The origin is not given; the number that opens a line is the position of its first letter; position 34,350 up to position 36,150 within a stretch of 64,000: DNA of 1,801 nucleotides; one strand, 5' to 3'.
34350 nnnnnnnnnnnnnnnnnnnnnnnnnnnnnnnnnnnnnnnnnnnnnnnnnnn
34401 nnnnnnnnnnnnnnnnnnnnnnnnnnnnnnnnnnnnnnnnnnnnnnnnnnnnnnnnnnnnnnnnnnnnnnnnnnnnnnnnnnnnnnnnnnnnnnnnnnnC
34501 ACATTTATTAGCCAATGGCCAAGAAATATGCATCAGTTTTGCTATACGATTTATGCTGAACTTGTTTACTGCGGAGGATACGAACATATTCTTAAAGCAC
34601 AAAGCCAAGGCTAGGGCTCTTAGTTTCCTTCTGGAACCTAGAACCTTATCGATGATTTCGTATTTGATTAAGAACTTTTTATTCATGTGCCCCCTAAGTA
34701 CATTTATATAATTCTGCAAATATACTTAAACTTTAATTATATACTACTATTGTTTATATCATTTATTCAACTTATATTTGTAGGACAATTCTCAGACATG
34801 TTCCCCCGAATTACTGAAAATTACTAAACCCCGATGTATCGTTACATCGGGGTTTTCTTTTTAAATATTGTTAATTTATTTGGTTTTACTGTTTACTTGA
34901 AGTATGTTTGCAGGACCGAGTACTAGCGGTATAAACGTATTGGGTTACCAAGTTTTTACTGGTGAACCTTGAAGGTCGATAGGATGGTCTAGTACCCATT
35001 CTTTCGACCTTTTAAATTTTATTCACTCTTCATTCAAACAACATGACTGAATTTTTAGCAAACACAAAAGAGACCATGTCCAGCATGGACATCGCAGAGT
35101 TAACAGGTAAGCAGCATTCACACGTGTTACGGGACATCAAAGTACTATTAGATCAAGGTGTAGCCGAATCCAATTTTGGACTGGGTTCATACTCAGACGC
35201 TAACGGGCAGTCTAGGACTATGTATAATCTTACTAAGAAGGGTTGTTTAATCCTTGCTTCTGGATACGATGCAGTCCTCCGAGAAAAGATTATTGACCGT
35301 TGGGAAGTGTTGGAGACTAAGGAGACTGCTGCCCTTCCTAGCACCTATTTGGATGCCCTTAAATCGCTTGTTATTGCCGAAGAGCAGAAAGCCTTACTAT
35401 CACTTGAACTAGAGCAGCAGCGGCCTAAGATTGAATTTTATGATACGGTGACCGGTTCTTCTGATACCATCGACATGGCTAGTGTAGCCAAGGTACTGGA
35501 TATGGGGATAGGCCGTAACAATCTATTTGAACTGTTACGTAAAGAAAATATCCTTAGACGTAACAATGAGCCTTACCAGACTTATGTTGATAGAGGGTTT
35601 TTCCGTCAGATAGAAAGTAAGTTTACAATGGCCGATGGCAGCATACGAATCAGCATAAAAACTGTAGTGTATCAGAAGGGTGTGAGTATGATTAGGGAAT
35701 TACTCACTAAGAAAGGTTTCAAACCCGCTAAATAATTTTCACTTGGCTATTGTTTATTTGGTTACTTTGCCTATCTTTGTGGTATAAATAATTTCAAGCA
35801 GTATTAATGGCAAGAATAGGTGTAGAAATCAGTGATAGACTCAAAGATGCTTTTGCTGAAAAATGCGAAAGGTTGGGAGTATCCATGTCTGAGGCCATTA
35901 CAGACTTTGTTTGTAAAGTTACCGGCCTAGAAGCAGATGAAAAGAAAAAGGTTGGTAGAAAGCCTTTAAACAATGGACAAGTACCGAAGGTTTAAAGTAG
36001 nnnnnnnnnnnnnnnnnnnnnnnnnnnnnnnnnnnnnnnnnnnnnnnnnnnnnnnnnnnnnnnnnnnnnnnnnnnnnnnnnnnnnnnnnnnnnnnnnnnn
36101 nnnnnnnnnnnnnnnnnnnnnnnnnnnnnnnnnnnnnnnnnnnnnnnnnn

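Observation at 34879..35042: Promoter-proximal leader RNA whose hairpin loop pairs with the transcript 5' end (copy A), duplicated with compensatory changes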

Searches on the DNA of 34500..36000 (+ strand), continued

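Call 55: search_with_rna_model(model_id=R2, sources=[L030, L031, L032, L033, L034, L035, L036, L037, L038, L039, L040, L041, L042, L043, L044, L045, L046, L047, L048, L049, L050, L051, L052, L053, L054, L055, L056, L057, L058, L059, L060, L020, L022, L018, window, L001, L003, L005, L006, L007, L009, L010], max_evalue=10)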
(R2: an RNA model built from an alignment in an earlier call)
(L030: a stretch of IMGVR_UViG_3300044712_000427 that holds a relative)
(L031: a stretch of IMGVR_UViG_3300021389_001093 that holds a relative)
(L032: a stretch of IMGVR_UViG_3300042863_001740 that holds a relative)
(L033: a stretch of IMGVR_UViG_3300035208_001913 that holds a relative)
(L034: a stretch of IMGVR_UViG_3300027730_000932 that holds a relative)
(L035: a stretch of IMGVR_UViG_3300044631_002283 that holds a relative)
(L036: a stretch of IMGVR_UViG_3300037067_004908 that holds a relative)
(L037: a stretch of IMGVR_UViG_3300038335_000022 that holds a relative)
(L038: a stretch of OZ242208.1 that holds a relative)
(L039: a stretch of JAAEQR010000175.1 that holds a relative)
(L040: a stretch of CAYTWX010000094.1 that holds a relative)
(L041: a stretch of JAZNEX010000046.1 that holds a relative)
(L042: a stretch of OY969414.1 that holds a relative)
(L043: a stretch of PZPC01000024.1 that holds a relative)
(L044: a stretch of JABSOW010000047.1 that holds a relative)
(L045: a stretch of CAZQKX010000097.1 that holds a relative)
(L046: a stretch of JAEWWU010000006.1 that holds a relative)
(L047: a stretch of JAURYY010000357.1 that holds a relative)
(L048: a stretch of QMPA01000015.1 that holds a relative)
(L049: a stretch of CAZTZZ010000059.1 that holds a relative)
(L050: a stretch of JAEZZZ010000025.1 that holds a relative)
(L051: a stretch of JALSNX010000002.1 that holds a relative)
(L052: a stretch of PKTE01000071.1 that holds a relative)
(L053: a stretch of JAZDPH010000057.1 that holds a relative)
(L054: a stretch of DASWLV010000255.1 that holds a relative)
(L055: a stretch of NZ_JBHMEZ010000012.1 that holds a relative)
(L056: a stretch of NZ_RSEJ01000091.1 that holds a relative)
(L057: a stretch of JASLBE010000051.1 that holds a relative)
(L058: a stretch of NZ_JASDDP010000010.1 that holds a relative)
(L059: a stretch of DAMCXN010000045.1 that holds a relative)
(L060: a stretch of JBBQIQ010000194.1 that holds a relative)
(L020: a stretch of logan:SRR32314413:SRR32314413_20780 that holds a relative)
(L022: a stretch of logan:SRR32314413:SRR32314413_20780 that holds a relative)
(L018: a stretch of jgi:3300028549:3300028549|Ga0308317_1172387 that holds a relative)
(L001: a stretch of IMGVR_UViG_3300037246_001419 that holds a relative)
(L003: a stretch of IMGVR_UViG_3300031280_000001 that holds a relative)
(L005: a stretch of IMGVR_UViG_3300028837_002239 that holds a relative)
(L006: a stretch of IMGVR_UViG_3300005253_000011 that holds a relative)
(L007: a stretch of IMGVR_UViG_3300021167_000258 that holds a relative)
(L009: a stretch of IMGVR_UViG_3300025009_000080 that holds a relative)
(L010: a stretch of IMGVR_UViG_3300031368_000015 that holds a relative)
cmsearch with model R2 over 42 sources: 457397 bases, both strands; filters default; matches with E-value up to 10: 24.
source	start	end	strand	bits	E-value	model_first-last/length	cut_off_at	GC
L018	9871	9975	+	122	1.4e-21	1-105/105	no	0.38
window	63312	63416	+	122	1.4e-21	1-105/105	no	0.38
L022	16201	16304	+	108.8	6.6e-19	1-105/105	no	0.38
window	34903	35022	+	107.2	1.4e-18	1-105/105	no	0.39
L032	11881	11989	+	67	2.1e-10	1-105/105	no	0.34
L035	4311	4410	+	63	1.4e-09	1-105/105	no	0.35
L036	2526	2626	+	57.3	2.1e-08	1-105/105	no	0.32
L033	9369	9475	+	56.6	2.8e-08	1-105/105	no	0.32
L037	7906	8009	-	52.9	1.6e-07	1-105/105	no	0.34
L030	12922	13027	-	44.5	8.3e-06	1-105/105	no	0.32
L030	7331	7438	-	28.1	0.018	1-105/105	no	0.33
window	34961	35066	-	25.5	0.061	1-105/105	no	0.36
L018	9914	10011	-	23.7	0.14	1-105/105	no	0.35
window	63355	63452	-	23.7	0.14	1-105/105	no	0.35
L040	291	393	+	23.2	0.17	1-105/105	no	0.34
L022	16244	16354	-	22.8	0.21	1-105/105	no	0.39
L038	1919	2005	+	22.3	0.27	1-105/105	no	0.36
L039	1033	1102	-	18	2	1-105/105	no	0.29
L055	2826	2909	-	17.3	2.8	1-105/105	no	0.32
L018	10222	10312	+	16.6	3.9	1-105/105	no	0.31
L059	482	587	-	16.1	4.9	1-105/105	no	0.25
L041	2929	3033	-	15.6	6.1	1-105/105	no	0.34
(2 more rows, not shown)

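Call 59: search_with_rna_model(model_id=R2, sources=[L061, L062, L063, L064, L065, L066, L067, L068, L030, L032, L033, L035, L036, L037], max_evalue=1)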
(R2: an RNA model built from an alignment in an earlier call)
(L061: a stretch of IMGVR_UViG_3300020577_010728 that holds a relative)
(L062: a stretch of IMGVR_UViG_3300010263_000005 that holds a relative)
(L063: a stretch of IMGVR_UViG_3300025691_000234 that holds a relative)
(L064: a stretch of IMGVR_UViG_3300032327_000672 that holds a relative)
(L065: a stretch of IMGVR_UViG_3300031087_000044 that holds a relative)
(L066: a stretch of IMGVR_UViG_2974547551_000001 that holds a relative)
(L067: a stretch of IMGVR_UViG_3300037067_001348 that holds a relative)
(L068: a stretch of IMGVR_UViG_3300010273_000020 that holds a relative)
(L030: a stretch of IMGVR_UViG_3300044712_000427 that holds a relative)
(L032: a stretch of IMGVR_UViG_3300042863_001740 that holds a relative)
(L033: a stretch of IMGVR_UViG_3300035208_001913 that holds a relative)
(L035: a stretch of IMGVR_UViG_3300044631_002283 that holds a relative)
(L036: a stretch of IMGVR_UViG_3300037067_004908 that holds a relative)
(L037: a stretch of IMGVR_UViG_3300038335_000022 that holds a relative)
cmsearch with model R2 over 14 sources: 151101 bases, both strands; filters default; matches with E-value up to 1: 10.
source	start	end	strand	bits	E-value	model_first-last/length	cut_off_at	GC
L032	11881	11989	+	67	7e-11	1-105/105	no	0.34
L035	4311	4410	+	63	4.6e-10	1-105/105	no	0.35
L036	2526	2626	+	57.3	6.8e-09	1-105/105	no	0.32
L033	9369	9475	+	56.6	9.2e-09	1-105/105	no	0.32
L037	7906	8009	-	52.9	5.2e-08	1-105/105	no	0.34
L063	6686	6786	+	45.5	1.7e-06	1-105/105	no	0.36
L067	12070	12173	+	44.7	2.4e-06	1-105/105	no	0.35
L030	12922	13027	-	44.5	2.7e-06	1-105/105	no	0.32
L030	7331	7438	-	28.1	0.0058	1-105/105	no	0.33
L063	607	763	+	22.3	0.089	1-105/105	no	0.35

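Call 84: search_with_rna_model(model_id=R2, sources=[window, L022, L030, L032, L033, L035, L036, L037, L063, L067, L069, L070], max_evalue=0.01, make_alignment=true)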
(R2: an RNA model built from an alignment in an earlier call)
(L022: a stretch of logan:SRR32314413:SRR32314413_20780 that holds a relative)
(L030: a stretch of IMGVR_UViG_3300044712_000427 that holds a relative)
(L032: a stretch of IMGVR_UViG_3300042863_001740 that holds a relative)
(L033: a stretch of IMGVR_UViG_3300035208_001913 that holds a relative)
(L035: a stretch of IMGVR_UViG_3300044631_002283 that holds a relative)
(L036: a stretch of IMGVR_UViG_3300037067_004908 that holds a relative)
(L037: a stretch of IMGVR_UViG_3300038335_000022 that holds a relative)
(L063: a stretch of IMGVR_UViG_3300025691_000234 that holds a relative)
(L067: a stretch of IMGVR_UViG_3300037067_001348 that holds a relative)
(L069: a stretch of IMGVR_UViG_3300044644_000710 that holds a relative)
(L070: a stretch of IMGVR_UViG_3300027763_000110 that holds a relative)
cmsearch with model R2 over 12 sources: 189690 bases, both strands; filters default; matches with E-value up to 0.01: 14.
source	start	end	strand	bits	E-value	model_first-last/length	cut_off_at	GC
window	63312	63416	+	122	5.6e-22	1-105/105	no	0.38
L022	16201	16304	+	108.8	2.7e-19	1-105/105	no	0.38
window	34903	35022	+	107.2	5.8e-19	1-105/105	no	0.39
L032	11881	11989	+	67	8.8e-11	1-105/105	no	0.34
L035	4311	4410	+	63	5.8e-10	1-105/105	no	0.35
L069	3587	3694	+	58.9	4e-09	1-105/105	no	0.41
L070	2557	2664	+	58.8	4.1e-09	1-105/105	no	0.42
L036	2526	2626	+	57.3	8.5e-09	1-105/105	no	0.32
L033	9369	9475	+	56.6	1.2e-08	1-105/105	no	0.32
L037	7906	8009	-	52.9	6.5e-08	1-105/105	no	0.34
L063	6686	6786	+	45.5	2.1e-06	1-105/105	no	0.36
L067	12070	12173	+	44.7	3e-06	1-105/105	no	0.35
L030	12922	13027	-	44.5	3.4e-06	1-105/105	no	0.32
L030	7331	7438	-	28.1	0.0073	1-105/105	no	0.33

Alignment A9: 14 matches aligned to the model, 131 columns, each read 5' to 3' on its own strand. Consensus structure (alignment columns), stored with it:
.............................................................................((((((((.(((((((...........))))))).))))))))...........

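Call 85: build_rna_model(alignment_id=A9)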
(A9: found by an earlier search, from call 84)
Model R3 built from alignment A9 (14 sequences, 131 columns); structure: stored with the alignment.
model positions 105; base pairs 15; branch points 0; effective number of sequences 3.09; information 0.59 bits per position. Calibrated on 0.2 Mb of random sequence (short: E-values are rough).
structure used (alignment columns):
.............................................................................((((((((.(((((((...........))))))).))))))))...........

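Call 86: search_with_rna_model(model_id=R3, sources=[window, L018, L020, L021, L022, L001, L002, L003, L004, L005, L006, L007, L008, L009, L010, L011, L023, L024, L025, L026, L027, L028, L029, L030, L031, L032, L033, L034, L035, L036, L037, L061, L062, L063, L064, L065, L066, L067, L068, L069, L070, L071, L072, L073, L043, L046, L047, L048, L050, L052, L055, L060], max_evalue=1)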
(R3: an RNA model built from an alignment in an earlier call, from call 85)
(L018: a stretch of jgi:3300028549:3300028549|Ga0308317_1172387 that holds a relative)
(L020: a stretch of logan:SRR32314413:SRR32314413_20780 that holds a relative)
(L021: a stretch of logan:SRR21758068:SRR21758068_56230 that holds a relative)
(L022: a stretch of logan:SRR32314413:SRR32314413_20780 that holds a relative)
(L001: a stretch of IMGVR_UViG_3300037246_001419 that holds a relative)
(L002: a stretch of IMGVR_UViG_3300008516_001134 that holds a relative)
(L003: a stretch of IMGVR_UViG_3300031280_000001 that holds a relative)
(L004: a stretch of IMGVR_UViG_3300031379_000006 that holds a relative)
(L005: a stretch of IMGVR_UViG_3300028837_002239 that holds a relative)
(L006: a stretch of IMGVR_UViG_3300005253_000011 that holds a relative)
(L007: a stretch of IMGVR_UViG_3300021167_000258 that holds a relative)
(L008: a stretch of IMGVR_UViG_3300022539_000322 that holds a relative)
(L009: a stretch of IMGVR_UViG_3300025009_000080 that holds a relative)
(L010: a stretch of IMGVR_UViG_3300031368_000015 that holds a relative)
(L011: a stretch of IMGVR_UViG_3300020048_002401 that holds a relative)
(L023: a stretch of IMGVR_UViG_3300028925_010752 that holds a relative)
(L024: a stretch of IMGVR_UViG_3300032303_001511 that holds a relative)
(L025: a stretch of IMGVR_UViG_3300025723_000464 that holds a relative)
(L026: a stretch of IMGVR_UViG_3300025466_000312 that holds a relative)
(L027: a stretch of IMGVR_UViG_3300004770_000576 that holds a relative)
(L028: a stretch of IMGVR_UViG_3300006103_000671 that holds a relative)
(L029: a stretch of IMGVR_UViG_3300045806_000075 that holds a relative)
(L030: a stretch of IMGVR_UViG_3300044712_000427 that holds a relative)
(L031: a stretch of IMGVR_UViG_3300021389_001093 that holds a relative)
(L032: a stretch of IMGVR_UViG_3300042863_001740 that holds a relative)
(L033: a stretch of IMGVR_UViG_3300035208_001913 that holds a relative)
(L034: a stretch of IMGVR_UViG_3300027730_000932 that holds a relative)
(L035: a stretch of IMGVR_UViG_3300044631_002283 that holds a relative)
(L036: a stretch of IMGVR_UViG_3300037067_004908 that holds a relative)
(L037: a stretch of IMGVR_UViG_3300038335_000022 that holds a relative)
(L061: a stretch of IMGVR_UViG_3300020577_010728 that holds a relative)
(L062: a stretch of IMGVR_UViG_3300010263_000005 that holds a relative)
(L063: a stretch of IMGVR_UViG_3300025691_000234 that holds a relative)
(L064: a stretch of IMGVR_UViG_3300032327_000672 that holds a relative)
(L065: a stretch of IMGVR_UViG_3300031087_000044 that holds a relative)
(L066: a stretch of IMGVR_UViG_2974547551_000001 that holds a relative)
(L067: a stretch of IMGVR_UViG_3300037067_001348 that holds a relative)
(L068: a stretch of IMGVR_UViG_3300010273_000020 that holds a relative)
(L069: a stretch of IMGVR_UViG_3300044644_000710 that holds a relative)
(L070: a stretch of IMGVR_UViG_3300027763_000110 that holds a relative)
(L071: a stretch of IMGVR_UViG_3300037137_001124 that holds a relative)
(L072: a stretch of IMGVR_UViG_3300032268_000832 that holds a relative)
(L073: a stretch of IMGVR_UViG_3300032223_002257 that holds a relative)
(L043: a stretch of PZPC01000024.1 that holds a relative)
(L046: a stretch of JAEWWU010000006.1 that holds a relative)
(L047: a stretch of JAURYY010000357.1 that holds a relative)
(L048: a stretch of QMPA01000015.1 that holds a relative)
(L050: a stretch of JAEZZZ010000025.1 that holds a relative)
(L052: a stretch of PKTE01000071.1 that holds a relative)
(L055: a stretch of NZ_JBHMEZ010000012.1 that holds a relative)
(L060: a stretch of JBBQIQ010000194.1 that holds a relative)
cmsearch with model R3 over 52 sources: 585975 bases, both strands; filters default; matches with E-value up to 1: 19.
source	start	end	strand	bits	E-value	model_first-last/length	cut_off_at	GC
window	63312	63416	+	98.2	1.9e-13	1-105/105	no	0.38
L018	9871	9975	+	98.2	1.9e-13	1-105/105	no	0.38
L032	11881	11989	+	98.2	1.9e-13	1-105/105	no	0.34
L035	4301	4410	+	96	4.5e-13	1-105/105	no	0.34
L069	3587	3694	+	92.7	1.6e-12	1-105/105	no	0.41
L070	2557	2664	+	92.2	2e-12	1-105/105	no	0.42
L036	2526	2626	+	91.7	2.4e-12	1-105/105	no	0.32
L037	7906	8009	-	91.1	3.1e-12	1-105/105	no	0.34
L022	16201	16304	+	90.4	4.1e-12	1-105/105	no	0.38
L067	12070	12173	+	85.3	2.9e-11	1-105/105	no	0.35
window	34903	35022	+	83.9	5.1e-11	1-105/105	no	0.39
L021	7959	8078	+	83.9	5.1e-11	1-105/105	no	0.39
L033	9369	9475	+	81.6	1.3e-10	1-105/105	no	0.32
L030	12922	13027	-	81.2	1.5e-10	1-105/105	no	0.32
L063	6686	6786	+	77.3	6.8e-10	1-105/105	no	0.36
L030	7331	7438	-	66.1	5.6e-08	1-105/105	no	0.33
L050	5373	5483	+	26.4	0.3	1-105/105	no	0.32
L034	3101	3210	+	23.9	0.81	1-105/105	no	0.32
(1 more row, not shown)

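Call 97: search_with_rna_model(model_id=R3, sources=[L074, L075, L076], max_evalue=1, show_alignments=4)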
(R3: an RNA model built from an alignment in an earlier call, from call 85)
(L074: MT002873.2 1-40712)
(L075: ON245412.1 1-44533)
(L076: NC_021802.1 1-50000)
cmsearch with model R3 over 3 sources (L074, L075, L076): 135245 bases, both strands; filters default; matches with E-value up to 1: 1.
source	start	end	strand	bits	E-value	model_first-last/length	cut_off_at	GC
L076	39273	39384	+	21.3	0.52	1-105/105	no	0.36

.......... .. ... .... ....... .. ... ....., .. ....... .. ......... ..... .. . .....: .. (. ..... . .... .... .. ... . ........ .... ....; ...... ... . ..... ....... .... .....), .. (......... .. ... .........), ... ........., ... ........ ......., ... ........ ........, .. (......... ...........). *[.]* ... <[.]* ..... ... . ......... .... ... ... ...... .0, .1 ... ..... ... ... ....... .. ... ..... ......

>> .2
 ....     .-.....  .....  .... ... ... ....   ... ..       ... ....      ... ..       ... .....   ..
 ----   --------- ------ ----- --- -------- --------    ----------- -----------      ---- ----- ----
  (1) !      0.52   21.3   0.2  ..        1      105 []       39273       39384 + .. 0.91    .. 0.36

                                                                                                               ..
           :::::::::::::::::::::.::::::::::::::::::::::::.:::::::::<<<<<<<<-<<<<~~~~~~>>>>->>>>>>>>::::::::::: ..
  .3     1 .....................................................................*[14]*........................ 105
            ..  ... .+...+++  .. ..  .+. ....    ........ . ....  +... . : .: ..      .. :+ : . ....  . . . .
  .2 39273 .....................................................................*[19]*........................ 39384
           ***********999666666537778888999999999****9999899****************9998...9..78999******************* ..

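Call 106: search_with_rna_model(model_id=R3, sources=[L077, L078, L079, L080], max_evalue=1, show_alignments=5)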
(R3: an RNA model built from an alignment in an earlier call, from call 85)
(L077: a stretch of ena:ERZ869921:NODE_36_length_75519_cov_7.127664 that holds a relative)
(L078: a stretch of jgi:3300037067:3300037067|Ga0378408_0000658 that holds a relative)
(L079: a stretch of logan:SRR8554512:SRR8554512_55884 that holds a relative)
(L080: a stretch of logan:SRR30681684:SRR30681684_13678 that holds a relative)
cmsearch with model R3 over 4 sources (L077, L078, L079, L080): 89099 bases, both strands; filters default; matches with E-value up to 1: 0.
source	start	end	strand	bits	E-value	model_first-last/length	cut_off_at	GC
